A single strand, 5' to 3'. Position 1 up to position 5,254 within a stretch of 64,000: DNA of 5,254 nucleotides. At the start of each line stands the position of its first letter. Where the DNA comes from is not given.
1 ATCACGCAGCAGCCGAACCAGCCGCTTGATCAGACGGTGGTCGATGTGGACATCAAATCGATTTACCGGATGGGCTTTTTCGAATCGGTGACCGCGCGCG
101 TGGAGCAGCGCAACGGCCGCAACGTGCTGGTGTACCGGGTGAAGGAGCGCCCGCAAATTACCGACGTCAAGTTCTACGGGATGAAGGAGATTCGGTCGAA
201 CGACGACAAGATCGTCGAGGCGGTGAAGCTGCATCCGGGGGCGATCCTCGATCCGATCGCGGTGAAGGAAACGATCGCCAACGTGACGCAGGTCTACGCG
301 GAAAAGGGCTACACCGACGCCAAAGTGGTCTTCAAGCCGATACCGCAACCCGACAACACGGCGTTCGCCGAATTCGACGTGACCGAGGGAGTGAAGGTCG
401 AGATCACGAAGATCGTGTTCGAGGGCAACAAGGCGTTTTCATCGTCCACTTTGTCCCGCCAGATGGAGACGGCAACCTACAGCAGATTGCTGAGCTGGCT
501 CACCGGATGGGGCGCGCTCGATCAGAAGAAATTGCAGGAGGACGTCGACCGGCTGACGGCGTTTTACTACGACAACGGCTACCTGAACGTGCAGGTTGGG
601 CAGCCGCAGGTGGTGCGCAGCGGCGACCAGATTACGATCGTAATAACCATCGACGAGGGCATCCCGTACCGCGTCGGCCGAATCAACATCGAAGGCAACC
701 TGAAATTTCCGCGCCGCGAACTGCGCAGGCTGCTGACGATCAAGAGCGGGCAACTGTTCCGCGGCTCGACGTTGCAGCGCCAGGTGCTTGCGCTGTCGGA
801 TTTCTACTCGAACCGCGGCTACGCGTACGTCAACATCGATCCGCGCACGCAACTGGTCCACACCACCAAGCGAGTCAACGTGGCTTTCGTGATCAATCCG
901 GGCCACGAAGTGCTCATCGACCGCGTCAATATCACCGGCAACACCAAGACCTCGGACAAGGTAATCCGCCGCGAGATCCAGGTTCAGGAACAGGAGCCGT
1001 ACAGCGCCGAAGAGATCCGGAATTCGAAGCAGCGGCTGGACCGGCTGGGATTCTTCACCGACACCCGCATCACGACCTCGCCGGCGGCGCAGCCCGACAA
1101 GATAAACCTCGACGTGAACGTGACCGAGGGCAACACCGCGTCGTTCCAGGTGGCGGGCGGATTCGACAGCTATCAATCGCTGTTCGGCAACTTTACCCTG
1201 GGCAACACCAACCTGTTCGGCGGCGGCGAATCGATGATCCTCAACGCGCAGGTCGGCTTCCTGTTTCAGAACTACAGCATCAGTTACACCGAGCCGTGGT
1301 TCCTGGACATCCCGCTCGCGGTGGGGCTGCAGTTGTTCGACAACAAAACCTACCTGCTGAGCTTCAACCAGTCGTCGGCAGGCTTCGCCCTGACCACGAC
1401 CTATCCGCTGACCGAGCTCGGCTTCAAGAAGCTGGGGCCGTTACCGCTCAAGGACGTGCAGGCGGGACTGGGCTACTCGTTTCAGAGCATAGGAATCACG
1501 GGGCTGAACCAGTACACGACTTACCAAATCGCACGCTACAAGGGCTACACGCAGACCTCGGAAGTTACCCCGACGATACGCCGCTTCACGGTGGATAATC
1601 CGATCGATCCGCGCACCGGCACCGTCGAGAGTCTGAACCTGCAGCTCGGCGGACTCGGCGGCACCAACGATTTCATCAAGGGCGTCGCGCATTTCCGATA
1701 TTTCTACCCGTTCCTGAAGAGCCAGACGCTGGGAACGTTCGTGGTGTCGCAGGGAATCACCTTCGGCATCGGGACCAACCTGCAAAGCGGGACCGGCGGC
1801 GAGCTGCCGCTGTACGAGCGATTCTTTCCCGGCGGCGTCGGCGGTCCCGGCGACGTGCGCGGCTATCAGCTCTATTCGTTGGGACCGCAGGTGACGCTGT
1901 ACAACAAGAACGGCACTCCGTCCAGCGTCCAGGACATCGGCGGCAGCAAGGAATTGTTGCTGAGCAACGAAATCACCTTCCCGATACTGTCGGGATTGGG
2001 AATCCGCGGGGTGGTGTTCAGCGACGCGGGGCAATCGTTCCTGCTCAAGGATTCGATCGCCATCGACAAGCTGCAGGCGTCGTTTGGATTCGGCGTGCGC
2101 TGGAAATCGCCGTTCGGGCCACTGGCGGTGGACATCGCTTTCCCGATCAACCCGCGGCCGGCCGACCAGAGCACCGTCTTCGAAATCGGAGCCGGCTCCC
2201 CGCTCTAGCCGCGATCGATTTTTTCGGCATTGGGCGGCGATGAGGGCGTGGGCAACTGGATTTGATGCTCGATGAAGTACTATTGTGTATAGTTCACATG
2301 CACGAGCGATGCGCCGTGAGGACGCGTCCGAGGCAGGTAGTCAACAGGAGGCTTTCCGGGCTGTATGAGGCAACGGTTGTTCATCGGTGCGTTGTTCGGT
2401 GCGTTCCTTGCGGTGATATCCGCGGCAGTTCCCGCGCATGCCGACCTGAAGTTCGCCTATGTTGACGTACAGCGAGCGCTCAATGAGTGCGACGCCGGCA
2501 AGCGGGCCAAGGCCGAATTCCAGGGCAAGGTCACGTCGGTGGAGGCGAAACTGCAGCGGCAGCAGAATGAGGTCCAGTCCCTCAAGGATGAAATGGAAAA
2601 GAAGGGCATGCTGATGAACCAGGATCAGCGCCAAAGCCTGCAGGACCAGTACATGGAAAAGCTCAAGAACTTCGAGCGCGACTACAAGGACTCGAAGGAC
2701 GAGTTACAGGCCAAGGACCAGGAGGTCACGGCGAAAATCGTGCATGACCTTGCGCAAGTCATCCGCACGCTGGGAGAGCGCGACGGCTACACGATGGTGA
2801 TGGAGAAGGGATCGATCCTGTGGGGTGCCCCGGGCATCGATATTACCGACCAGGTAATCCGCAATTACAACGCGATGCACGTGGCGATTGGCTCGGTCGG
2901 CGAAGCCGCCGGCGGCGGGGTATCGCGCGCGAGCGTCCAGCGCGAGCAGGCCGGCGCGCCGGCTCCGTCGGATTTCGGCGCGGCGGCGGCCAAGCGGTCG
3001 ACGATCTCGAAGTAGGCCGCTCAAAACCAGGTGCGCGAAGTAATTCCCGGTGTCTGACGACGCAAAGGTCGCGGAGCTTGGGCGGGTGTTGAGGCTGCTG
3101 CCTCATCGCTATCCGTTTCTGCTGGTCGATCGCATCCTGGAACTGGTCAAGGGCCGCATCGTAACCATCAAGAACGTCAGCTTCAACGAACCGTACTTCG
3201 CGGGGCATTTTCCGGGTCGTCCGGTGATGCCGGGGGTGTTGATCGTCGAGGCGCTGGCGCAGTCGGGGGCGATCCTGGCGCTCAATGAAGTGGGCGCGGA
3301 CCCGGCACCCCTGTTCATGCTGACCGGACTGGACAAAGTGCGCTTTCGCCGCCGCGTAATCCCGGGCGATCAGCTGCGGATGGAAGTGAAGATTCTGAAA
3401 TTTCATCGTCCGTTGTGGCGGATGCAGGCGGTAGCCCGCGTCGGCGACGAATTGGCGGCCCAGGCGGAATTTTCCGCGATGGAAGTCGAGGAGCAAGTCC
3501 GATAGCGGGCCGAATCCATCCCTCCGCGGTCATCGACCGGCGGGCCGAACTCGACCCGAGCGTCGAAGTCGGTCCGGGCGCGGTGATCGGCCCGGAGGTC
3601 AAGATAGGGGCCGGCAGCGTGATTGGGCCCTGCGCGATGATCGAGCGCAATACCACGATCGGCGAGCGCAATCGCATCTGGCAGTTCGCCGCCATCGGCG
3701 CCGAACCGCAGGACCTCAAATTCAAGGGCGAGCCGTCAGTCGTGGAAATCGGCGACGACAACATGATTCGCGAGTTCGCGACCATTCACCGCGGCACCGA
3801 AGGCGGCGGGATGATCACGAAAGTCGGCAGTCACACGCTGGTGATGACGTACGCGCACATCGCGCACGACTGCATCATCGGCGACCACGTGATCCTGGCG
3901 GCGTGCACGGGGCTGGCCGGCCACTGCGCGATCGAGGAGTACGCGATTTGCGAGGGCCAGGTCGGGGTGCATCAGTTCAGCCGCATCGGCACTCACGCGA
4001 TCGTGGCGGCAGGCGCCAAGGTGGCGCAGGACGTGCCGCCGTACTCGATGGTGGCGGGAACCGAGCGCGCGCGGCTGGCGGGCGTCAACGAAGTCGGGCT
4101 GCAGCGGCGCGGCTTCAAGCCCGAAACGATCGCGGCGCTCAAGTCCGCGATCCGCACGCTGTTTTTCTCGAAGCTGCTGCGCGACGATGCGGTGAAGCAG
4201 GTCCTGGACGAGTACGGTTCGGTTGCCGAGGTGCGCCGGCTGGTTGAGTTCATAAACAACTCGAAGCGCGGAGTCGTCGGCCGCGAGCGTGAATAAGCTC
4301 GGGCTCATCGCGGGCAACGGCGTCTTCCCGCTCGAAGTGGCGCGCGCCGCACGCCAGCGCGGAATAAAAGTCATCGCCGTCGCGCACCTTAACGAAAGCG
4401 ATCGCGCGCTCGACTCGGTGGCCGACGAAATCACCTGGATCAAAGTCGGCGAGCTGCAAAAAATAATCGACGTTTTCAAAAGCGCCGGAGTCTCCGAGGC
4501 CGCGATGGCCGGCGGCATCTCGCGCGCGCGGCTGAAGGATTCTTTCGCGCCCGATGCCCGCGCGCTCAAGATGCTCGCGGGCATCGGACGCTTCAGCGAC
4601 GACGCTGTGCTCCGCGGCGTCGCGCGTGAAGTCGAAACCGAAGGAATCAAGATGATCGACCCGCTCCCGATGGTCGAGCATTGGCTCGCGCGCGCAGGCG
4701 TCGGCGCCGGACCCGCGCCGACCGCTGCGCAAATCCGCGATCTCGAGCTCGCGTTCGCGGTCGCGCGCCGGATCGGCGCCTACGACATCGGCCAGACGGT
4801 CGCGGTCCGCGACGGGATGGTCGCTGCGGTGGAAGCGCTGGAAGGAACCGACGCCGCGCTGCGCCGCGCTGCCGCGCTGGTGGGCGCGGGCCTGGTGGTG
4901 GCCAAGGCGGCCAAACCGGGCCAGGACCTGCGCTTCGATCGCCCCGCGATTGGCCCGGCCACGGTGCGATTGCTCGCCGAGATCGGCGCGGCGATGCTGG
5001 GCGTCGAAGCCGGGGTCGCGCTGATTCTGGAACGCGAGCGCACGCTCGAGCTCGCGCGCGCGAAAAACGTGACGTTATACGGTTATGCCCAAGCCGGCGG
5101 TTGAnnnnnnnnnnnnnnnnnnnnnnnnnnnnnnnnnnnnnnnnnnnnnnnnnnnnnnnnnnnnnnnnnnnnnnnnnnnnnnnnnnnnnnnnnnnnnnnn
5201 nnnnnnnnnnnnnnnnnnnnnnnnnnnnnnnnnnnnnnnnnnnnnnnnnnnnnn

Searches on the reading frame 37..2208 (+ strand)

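Call 44: search_protein_families(library=pfam, proteins=[window:37-2208:+], max_evalue=0.00001)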
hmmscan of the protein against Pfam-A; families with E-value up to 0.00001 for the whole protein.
window:37-2208:+ (723 aa): 3 families
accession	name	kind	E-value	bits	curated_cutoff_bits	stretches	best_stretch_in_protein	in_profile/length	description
PF07244.20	POTRA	-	1.9e-61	205.2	21.3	4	211-289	1-79/79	Surface antigen variable number repeat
PF01103.29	Omp85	-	3.4e-48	165.3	24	1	392-720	1-322/325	Omp85 superfamily domain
PF08479.16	POTRA_2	-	6.6e-14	51.9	24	0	213-272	3-62/76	POTRA domain, ShlB-type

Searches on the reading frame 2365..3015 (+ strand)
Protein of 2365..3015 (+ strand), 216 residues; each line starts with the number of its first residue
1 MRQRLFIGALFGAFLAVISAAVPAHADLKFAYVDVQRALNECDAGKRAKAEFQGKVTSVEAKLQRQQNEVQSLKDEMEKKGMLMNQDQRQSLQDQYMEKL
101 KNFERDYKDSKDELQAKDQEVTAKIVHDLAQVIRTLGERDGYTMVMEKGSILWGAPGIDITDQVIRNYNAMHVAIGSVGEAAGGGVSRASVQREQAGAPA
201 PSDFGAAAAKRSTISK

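Call 44: search_protein_families(library=pfam, proteins=[window:2365-3015:+], max_evalue=0.00001)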
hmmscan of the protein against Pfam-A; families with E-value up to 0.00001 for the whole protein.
window:2365-3015:+ (216 aa): 1 family
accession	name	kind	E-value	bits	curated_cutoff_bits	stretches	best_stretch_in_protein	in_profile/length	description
PF03938.19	OmpH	-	1.3e-29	103.6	32.4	1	29-166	1-139/141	Outer membrane protein (OmpH-like)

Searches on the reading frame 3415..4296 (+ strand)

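Call 44: search_protein_families(library=pfam, proteins=[window:3415-4296:+], max_evalue=0.00001)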
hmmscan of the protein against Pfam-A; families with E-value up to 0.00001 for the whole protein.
window:3415-4296:+ (293 aa): 3 families
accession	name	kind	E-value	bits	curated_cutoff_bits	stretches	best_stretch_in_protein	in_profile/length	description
PF00132.30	Hexapep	-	3.9e-27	93.2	27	2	135-169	2-36/36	Bacterial transferase hexapeptide (six repeats)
PF13720.11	Acetyltransf_11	-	2.9e-25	88.9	24.5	1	206-288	1-82/82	Udp N-acetylglucosamine O-acyltransferase; Domain 2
PF25084.1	LbH_EIF2B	-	4.6e-08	33.5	54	0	38-96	10-66/105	EIF2B subunit epsilon LbH domain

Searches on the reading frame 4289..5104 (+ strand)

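Call 44: search_protein_families(library=pfam, proteins=[window:4289-5104:+], max_evalue=0.00001)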
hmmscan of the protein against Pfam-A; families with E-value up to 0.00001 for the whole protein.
window:4289-5104:+ (271 aa): 2 families
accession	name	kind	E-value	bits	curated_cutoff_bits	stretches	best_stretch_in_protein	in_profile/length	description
PF06230.17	LpxI_C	-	1.3e-39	135.5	25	1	137-263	3-130/131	LpxI C-terminal domain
PF17930.7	LpxI_N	-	8.2e-36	123.3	25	1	3-130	1-127/129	LpxI N-terminal domain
